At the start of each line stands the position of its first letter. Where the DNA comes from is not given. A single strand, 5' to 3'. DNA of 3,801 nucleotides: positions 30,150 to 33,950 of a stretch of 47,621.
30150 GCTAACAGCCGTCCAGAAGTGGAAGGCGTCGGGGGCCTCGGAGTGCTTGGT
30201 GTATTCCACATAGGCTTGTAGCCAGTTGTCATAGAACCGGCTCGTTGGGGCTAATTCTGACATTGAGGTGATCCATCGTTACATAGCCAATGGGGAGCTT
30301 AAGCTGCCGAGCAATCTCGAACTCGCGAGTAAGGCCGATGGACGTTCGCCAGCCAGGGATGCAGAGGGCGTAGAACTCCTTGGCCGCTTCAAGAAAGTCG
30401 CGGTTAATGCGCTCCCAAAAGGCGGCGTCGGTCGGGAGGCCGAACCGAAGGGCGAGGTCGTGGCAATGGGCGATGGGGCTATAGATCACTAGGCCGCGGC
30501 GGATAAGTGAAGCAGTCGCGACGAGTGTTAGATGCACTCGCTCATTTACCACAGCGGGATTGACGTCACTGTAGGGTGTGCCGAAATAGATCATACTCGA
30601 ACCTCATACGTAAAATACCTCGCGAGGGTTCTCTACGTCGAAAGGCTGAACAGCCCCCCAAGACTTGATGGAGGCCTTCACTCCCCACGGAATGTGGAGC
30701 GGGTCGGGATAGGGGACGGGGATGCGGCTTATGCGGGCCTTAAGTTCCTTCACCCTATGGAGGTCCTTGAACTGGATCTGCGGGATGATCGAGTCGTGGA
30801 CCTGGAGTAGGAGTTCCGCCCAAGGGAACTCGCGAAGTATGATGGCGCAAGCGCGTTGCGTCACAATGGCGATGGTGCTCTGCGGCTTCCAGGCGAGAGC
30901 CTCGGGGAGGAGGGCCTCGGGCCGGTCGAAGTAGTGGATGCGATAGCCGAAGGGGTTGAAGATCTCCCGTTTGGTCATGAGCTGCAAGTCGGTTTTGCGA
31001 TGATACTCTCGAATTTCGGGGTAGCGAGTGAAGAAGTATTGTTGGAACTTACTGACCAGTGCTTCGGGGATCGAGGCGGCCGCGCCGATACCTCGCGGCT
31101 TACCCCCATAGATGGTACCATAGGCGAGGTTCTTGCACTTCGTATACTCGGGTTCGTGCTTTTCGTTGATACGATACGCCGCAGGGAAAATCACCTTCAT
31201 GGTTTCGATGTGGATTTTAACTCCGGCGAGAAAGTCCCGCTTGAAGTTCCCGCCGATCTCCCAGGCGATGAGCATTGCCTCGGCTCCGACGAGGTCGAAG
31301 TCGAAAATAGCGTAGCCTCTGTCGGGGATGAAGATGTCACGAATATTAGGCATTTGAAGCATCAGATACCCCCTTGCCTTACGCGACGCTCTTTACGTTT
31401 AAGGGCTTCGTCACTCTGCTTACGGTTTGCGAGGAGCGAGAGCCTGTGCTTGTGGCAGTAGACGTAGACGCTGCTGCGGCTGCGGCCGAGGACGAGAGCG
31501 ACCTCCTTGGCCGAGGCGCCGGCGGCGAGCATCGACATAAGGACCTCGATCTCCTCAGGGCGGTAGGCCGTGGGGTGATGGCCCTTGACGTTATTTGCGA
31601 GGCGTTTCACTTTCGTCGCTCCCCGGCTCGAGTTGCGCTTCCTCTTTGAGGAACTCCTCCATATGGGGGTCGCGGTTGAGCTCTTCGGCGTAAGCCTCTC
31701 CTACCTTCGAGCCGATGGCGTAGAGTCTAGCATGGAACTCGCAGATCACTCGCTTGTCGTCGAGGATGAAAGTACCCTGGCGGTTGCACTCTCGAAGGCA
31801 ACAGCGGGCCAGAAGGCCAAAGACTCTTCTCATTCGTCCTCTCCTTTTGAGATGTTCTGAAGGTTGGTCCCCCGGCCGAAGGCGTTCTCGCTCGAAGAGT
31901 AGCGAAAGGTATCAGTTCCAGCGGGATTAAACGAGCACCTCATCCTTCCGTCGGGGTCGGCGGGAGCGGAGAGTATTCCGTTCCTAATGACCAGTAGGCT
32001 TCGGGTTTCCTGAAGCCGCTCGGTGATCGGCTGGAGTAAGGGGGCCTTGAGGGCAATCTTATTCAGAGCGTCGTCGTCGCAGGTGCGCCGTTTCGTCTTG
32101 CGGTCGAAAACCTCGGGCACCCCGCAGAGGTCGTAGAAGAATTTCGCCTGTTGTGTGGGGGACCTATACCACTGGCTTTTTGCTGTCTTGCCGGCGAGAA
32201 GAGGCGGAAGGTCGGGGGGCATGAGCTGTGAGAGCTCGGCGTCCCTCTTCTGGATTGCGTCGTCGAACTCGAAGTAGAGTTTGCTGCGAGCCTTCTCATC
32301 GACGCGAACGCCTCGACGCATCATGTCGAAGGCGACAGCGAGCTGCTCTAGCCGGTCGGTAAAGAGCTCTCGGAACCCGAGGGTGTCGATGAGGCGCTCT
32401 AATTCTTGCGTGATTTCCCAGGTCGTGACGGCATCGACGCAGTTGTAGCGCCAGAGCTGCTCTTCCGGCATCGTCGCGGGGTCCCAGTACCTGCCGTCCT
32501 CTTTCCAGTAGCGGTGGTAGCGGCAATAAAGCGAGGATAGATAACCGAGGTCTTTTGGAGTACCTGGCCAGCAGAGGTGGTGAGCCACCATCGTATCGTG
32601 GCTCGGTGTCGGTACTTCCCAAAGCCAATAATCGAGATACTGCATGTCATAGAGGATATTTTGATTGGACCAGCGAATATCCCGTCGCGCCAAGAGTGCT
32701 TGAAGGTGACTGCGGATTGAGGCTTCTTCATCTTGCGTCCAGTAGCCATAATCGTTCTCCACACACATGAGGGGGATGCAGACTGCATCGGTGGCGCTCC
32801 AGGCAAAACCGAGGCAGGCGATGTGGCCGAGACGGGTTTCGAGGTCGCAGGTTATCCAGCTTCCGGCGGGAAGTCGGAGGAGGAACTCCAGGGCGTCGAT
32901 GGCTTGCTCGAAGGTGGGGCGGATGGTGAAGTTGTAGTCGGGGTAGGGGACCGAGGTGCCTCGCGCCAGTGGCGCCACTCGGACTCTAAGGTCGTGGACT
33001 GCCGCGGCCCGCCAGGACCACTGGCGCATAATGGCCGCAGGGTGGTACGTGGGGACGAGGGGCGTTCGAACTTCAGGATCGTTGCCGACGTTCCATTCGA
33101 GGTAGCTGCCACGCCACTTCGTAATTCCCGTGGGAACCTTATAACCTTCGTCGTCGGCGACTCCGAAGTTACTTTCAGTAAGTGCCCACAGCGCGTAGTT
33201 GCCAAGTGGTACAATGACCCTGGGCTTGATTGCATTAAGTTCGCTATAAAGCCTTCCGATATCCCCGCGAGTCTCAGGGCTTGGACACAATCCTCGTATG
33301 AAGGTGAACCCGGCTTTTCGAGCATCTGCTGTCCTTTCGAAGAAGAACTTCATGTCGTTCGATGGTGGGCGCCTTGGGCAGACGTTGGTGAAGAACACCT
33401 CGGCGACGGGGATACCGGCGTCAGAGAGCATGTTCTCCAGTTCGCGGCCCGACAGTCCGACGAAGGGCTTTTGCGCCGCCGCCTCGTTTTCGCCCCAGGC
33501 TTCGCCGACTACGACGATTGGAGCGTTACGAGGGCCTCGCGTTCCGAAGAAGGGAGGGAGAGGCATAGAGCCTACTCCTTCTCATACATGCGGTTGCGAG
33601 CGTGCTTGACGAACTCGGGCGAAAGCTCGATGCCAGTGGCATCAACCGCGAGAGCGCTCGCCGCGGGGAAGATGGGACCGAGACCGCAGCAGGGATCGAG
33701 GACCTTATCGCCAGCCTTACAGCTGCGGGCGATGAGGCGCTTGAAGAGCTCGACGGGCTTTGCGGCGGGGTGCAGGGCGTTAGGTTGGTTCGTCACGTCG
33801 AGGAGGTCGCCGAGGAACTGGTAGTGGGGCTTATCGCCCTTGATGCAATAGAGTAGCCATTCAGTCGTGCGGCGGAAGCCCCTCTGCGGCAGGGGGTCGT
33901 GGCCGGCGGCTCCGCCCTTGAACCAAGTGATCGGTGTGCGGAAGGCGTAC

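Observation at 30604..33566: UDG-fused family A DNA polymerase split after NLQNI by a translationally coupled two-ORF insertion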

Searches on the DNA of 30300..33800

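Call 5: search_rna_families(source=window, start=30300, end=33800, threshold=evalue, max_evalue=10)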
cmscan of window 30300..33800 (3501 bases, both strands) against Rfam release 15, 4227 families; matches with E-value up to 10: 0.
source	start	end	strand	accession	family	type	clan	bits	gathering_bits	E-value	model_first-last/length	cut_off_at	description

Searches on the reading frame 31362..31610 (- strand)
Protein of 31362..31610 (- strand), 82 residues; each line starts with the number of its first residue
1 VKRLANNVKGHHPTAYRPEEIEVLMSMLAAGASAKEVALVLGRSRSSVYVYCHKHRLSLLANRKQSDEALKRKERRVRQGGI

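Call 3: search_protein_families(library=pfam, proteins=[window:31362-31610:-], max_evalue=1)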
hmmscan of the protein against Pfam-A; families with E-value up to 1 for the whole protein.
window:31362-31610:- (82 aa): 12 families
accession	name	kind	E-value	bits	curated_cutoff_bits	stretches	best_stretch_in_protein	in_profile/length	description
PF13936.12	HTH_38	-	3.4e-05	23.9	27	1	19-49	8-38/44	Helix-turn-helix domain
PF02796.21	HTH_7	-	0.00019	22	23.8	1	12-54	2-44/45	Helix-turn-helix domain of resolvase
PF12728.13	HTH_17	-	0.00035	21.2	27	1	34-57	4-27/51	Helix-turn-helix domain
PF13384.12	HTH_23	-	0.0012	19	24.6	1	27-49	13-35/50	Homeodomain-like domain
PF13518.12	HTH_28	-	0.0072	16.8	25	1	22-54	4-35/52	Helix-turn-helix domain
PF07750.17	GcrA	-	0.011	16.6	26.9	1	18-72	5-60/155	GcrA cell cycle regulator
PF13551.12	HTH_29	-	0.03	14.9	28.1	1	26-51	6-32/64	Winged helix-turn helix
PF00196.25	GerE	-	0.03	14.4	23.5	1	20-52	7-38/57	Bacterial regulatory proteins, luxR family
PF01978.25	TrmB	-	0.037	14.3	25.6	1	19-49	9-40/68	Sugar-specific transcriptional regulator TrmB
PF22554.1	Chap-C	-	0.056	14.6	27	1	18-75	4-64/91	TY-Chap C-terminal domain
PF13309.12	HTH_22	-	0.066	13.7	29.6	1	33-51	43-61/63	HTH domain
PF06056.18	Terminase_5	-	0.12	12.8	20.3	1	33-58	15-40/58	Putative ATPase subunit of terminase (gpP-like)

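Call 4: search_protein_families(library=phrogs, proteins=[window:31362-31610:-], max_evalue=0.1)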
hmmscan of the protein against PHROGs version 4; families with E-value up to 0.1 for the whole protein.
window:31362-31610:- (82 aa): 10 families
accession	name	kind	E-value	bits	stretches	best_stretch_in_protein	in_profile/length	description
phrog_664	-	DNA, RNA and nucleotide metabolism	7.9e-09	36.7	1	7-68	77-137/210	DNA binding protein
phrog_323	-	transcription regulation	1.1e-07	32.8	1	12-69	145-204/319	transcriptional regulator, D5-like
phrog_20648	-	DNA, RNA and nucleotide metabolism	5.3e-06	26.8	1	12-56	187-231/311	dCMP deaminase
phrog_125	-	DNA, RNA and nucleotide metabolism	6.6e-05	23.6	1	5-69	152-217/254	DNA invertase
phrog_16311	-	unknown function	0.0015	19.7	1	15-69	4-58/151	-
phrog_157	-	integration and excision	0.0096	15.9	1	18-73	202-255/580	transposase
phrog_16747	-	unknown function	0.014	16.1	1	5-58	129-180/185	-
phrog_21036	-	unknown function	0.023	15.7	1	37-77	16-52/109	-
phrog_3855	-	DNA, RNA and nucleotide metabolism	0.026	15.9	1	12-63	61-112/115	HTH DNA binding protein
phrog_309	-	head and packaging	0.032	15.2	1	9-56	131-181/319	terminase small subunit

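Call 44: find_homologous_proteins(query=window:31362-31610:-, max_evalue=1)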
Query window:31362-31610:- (82 aa): 1 proteins with E <= 1 among 2 candidates.
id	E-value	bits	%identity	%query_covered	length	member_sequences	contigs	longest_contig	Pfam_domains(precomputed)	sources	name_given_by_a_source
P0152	3.5e-45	168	100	100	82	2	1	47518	-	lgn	-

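Call 71: search_protein_families(library=ncbifam, proteins=[window:31362-31610:-], max_evalue=0.01)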
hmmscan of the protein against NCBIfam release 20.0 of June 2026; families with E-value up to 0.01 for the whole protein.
window:31362-31610:- (82 aa): 0 families

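Call 74: predict_structure(protein=window:31362-31610:-)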
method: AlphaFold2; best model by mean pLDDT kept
length: 82 residues; sequences in the alignment: 1
mean_pLDDT: 68.0   pTM: 0.45
mean pLDDT of the five models: 68.0, 67.3, 66.7, 59.6, 49.4
residues with pLDDT >= 90: 0; 70-90: 39; 50-70: 28; < 50: 15
segments of 3 or more residues with pLDDT < 50: 6-12
pLDDT, mean of each block of 10 residues (from residue 1): 47 67 84 86 83 67 52 60 52
secondary structure, 60 per line:
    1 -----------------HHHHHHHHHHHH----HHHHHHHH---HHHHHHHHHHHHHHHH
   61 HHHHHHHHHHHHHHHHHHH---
elements in order: H18-29 H34-41 H45-79

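Call 77: fold_search(model_id=the predicted structure, library=pdb)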
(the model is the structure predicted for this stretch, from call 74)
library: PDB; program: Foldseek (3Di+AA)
matches with E <= 10: 732; with E <= 0.001: 0
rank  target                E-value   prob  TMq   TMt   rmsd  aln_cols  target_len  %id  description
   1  2llk_MODEL_1_A        1.9e-01  0.95  0.44  0.62   4.3        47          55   36  Solution NMR structure of the N-terminal myb-like 1 domain of the human cyclin-D-binding transcription factor  (released 2011-11-23)
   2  1tc3_C                2.5e-01  0.99  0.46  0.71   1.4        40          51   28  TRANSPOSASE TC3A1-65 FROM CAENORHABDITIS ELEGANS (released 1997-11-21)
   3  2r0q_D                2.9e-01  0.90  0.42  0.19   3.3        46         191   24  Crystal structure of a serine recombinase- DNA regulatory complex (released 2008-04-01)
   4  4ldz_A                2.9e-01  0.84  0.46  0.22   4.0        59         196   24  Crystal structure of the full-length response regulator DesR in the active state (released 2014-07-16)
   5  1je8_A                3.1e-01  0.77  0.40  0.48   6.2        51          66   27  Two-Component response regulator NarL/DNA Complex: DNA Bending Found in a High Affinity Site (released 2002-09-27)
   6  2da3_MODEL_1_A        3.3e-01  0.60  0.42  0.43  11.6        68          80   20  Solution structure of the third homeobox domain of AT-binding transcription factor 1 (ATBF1) (released 2006-06-13)
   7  4lgw                  3.6e-01  0.54  0.34  0.13   7.9        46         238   26  Crystal structure of Escherichia coli SdiA in the space group P6522 (released 2014-03-19)
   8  5yiu                  3.8e-01  0.96  0.46  0.75   3.4        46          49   26  Caulobacter crescentus GcrA DNA-binding domain (DBD) (released 2018-03-21)
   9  2l7z_MODEL_1_A        3.8e-01  0.66  0.42  0.47   8.5        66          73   14  NMR Structure of A13 homedomain (released 2011-11-09)
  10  8dq0_D                3.8e-01  0.54  0.35  0.14   6.6        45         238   33  Quorum-sensing receptor RhlR bound to PqsE (released 2022-12-07)
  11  1u78_A                4.1e-01  0.98  0.46  0.37   1.4        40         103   28  Structure of the bipartite DNA-binding domain of Tc3 transposase bound to transposon DNA (released 2004-08-31)
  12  2dms_MODEL_1_A        4.1e-01  0.80  0.48  0.49   3.3        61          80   21  Solution structure of the homeobox domain of Homeobox protein OTX2 (released 2006-10-24)
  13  2cue_MODEL_1_A        4.1e-01  0.77  0.57  0.58   4.4        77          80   16  Solution structure of the homeobox domain of the human paired box protein Pax-6 (released 2005-11-26)
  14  4zmr_A                4.1e-01  0.77  0.38  0.16   6.0        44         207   30  Structural characterization of the full-length response regulator spr1814 in complex with a phosphate analogue reveals (released 2016-04-27)
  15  7r3j_D                4.1e-01  0.75  0.38  0.14   6.1        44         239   30  Nativ complex of PqsE and RhlR with the synthetic antagonist mBTL (released 2022-12-14)
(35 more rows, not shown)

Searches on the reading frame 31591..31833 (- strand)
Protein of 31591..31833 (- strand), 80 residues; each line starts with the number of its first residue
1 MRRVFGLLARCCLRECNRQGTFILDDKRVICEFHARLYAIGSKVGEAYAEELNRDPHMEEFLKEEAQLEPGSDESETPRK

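Call 3: search_protein_families(library=pfam, proteins=[window:31591-31833:-], max_evalue=1)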
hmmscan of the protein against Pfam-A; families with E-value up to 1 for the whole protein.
window:31591-31833:- (80 aa): 0 families

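Call 4: search_protein_families(library=phrogs, proteins=[window:31591-31833:-], max_evalue=0.1)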
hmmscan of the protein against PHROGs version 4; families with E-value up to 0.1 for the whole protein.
window:31591-31833:- (80 aa): 0 families

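Call 31: find_homologous_proteins(query=A1, max_evalue=1)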
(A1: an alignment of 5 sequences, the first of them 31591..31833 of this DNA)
Query A1 (5 sequences) (80 aa, profile of the alignment): 4 proteins with E <= 1 among 69 candidates.
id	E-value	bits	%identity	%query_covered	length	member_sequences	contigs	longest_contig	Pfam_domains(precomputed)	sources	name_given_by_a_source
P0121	4.9e-34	134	100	100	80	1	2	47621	-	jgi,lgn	jgi:nitrite reductase/ring-hydroxylating ferredoxin subunit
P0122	1.1e-33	133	83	98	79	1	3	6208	-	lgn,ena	-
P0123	1.7e-24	103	57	59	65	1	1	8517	-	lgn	-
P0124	1.7e-21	94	39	51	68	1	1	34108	-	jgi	jgi:hypothetical protein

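Call 40: search_protein_representatives(alignment_id=A2)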
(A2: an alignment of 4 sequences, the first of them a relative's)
Query: 4 sequences, 65 profile positions. Proteins with E-value up to 0.001 (for the whole library): 30; up to 1e-10: 8; up to 1e-30: 2. The best 30 are listed.
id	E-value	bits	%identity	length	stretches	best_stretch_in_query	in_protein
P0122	3.1e-32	126.4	-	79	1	1-65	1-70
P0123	7.5e-32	125.2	-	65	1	1-65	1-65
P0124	3.8e-26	106.9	-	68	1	1-58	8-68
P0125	1.2e-13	66.9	-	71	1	1-54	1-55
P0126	1.2e-11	60.5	-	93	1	2-58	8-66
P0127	3.7e-11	58.9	-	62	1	1-54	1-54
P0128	4.6e-11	58.6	-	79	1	1-58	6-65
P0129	6.8e-11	58.1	-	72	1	7-65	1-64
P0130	1.5e-10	56.9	-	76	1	1-57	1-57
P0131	3.3e-10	55.9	-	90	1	1-59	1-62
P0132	4.6e-10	55.4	-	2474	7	24-44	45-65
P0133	3.5e-09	52.6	-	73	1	7-48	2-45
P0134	4.0e-09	52.4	-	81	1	1-54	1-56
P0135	4.3e-09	52.3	-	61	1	1-59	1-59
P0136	5.4e-09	52.0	-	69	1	1-39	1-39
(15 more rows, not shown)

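Call 45: search_protein_families(library=pfam, alignment_id=A3, max_evalue=5)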
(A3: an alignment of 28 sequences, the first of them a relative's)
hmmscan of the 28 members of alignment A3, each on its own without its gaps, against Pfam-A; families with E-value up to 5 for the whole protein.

A. member 1, P0121 (80 aa): 0 families

B. families by the number of members that match (of 28 scanned): 11 families
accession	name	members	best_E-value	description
PF19114.6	EsV_1_7_cys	2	0.0016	EsV-1-7 cysteine-rich motif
PF11781.13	Zn_ribbon_RRN7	2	0.003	Zinc-finger of RNA-polymerase I-specific TFIIB, Rrn7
PF24906.1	Zf_WRKY19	2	0.012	WRKY19 zinc finger domain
PF03003.21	Pox_G9-A16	1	0.055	Pox virus entry-fusion-complex G9/A16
PF04501.17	Baculo_VP39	1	0.057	Baculovirus major capsid protein VP39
PF14404.11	Strep_pep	1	0.11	Ribosomally synthesized peptide in Streptomyces species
PF20542.4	DUF6757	1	0.12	Family of unknown function (DUF6757)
PF01875.22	Memo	1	0.14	Memo-like protein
PF08646.16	Rep_fac-A_C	1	0.15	Replication factor-A C terminal domain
PF17588.7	DUF5486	1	0.17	Family of unknown function (DUF5486)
PF24254.1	DUF7455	1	0.57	Domain of unknown function (DUF7455)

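Call 53: predict_structure(alignment_id=A3)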
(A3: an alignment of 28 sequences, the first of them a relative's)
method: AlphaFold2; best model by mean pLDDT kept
length: 80 residues; sequences in the alignment: 28
mean_pLDDT: 86.6   pTM: 0.60
mean pLDDT of the five models: 86.6, 86.2, 85.4, 84.1, 83.1
residues with pLDDT >= 90: 51; 70-90: 16; 50-70: 13; < 50: 0
segments of 3 or more residues with pLDDT < 50: none
pLDDT, mean of each block of 10 residues (from residue 1): 95 98 97 97 95 81 73 58
secondary structure, 60 per line:
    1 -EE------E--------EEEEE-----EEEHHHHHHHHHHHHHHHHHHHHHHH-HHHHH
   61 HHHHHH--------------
elements in order: E19-23 E29-31 H32-54 H56-66

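Call 58: fold_search(model_id=the predicted structure, library=pdb)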
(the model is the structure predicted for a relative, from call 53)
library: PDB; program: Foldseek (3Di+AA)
matches with E <= 10: 40; with E <= 0.001: 0
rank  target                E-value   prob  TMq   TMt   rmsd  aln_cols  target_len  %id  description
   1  6imq_B                1.4e+00  0.16  0.28  0.42   5.0        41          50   20  Crystal structure of PML B1-box multimers (released 2019-07-31)
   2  2ecn_MODEL_1_A        2.1e+00  0.13  0.30  0.34   9.3        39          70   15  Solution structure of the RING domain of the human RING finger protein 141 (released 2007-08-14)
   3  9jta_C                2.5e+00  0.15  0.34  0.47   2.9        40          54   20  Crystal structure of RNF213 RING domain bound to IpaH1.4 LRR domain (released 2025-05-07)
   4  7yab_MODEL_1_A        2.7e+00  0.12  0.31  0.48   4.2        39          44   23  Solution structure of zinc finger domain 1 of human ZFAND1 (released 2023-06-28)
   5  2jtn_MODEL_1_A        2.7e+00  0.10  0.27  0.13   4.4        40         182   22  NMR Solution Structure of a ldb1-LID:Lhx3-LIM complex (released 2008-06-17)
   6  2did_MODEL_1_A        2.9e+00  0.07  0.25  0.34   5.1        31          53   16  One sequence two fold ? : Correct fold of the zf-B-box domain from human tripartite motif protein 39 (released 2006-09-29)
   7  6imq_A                3.4e+00  0.08  0.28  0.41   6.8        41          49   20  Crystal structure of PML B1-box multimers (released 2019-07-31)
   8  6hts_R                3.9e+00  0.09  0.28  0.30   4.2        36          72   17  Cryo-EM structure of the human INO80 complex bound to nucleosome (released 2018-11-07)
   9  5z28_B                4.2e+00  0.11  0.31  0.26   3.6        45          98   13  AtVAL2 PHD-Like domain (released 2018-05-02)
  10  5k3q_A                4.2e+00  0.06  0.25  0.39   2.8        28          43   28  Rhesus macaques Trim5alpha Bbox2 domain (released 2016-07-20)
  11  5mkq_A                4.6e+00  0.13  0.36  0.11   3.1        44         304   25  TtuA enzyme containing a [4Fe-4S] (released 2017-06-14)
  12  7sek_MODEL_1_A        4.6e+00  0.08  0.29  0.29   6.8        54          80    7  Solution structure of the zinc finger domain of murine MetAP1, complexed with ZNG N-terminal peptide (released 2022-06-01)
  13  5yuf_C                4.9e+00  0.10  0.30  0.48   2.2        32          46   16  Crystal Structure of PML RING tetramer (released 2018-04-11)
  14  5mkq_B                4.9e+00  0.10  0.32  0.10   3.2        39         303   26  TtuA enzyme containing a [4Fe-4S] (released 2017-06-14)
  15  5k3q_D                5.3e+00  0.06  0.25  0.41   2.7        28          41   28  Rhesus macaques Trim5alpha Bbox2 domain (released 2016-07-20)
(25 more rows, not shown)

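Call 71: search_protein_families(library=ncbifam, proteins=[window:31591-31833:-], max_evalue=0.01)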
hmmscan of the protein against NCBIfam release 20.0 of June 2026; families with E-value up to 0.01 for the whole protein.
window:31591-31833:- (80 aa): 0 families

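Call 79: find_related_loci(query=A2, collection=metagenome_contigs, flank=4000)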
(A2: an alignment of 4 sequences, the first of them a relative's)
Query A2 (80 aa) in metagenome_contigs; peptide patterns used: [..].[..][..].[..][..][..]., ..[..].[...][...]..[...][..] (x = any residue, [..] = any of these).
345 stretches matched a pattern, but none encodes a relative of the query by tblastn (E <= 1e-3).
